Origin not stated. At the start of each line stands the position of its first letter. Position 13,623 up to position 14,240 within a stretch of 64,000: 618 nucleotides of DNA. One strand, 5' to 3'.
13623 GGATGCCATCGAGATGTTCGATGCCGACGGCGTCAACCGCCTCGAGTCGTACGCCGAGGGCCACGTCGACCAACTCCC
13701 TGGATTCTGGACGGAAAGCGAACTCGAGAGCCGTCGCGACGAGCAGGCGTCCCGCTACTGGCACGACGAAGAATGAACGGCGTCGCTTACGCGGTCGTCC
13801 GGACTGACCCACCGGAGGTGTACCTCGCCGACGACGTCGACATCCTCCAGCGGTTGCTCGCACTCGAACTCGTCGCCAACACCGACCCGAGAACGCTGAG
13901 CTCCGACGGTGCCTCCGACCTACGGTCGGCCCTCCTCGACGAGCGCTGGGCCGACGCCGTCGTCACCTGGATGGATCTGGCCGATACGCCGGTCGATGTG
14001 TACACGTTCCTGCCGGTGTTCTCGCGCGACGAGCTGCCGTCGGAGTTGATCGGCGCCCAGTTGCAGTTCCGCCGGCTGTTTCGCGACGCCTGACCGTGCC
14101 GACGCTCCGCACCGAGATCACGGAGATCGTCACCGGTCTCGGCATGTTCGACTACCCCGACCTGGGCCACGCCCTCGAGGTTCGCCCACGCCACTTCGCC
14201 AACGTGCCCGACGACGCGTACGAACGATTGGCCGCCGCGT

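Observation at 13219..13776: Uncharacterised approximately 180-aa C-terminal domain fused to the MTase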

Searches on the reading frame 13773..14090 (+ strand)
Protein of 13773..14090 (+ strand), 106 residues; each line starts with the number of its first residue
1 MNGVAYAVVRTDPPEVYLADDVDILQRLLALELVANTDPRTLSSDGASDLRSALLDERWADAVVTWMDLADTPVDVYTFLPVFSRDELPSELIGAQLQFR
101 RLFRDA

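Call 27: search_protein_families(library=pfam, proteins=[window:13773-14090:+], max_evalue=5)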
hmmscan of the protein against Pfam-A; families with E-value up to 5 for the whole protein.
window:13773-14090:+ (106 aa): 0 families

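Call 48: search_protein_families(library=phrogs, proteins=[window:13773-14090:+], max_evalue=1)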
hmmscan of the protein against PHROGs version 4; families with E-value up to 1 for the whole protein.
window:13773-14090:+ (106 aa): 0 families

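Call 49: search_solved_structures(query=window:13773-14090:+, max_evalue=10)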
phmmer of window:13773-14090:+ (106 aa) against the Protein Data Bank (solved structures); distinct sequences matched with E-value up to 10: 2.
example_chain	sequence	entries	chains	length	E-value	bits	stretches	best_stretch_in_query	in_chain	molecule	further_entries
9rdc_A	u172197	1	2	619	1.1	12.7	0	59-80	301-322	RxLR effector protein PITG_16705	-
6zxa_B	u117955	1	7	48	1.5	12.3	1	38-79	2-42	Light-harvesting protein B:800-850 subunit beta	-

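Call 70: find_homologous_proteins(query=window:13773-14090:+, max_evalue=0.001)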
Query window:13773-14090:+ (106 aa): 144 proteins with E <= 0.001 among 154 candidates; the best 120 are listed.
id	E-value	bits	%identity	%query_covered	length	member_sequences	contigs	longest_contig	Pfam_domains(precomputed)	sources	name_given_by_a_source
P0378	2.5e-61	222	100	100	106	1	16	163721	-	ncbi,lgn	-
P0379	1.6e-48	181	79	100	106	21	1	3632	-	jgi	jgi:hypothetical protein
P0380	2.9e-47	177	77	100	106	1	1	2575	-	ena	-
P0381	5.5e-47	176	77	100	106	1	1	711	-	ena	-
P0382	5.9e-47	176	78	100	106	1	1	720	-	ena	-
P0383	7.9e-47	175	77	100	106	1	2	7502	-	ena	-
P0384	1.1e-46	175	76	100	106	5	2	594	-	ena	-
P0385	1.3e-46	175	77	100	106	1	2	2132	-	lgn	-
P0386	1.4e-46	175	77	100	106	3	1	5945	-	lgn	-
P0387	4.8e-46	173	76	100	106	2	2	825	-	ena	-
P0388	6.7e-46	172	75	100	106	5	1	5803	-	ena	-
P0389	9.6e-46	172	76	100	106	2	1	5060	-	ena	-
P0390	1.7e-45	171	75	100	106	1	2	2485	-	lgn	-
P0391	2.2e-45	171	76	100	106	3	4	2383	-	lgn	-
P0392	2.7e-45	170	77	100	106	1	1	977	-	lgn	-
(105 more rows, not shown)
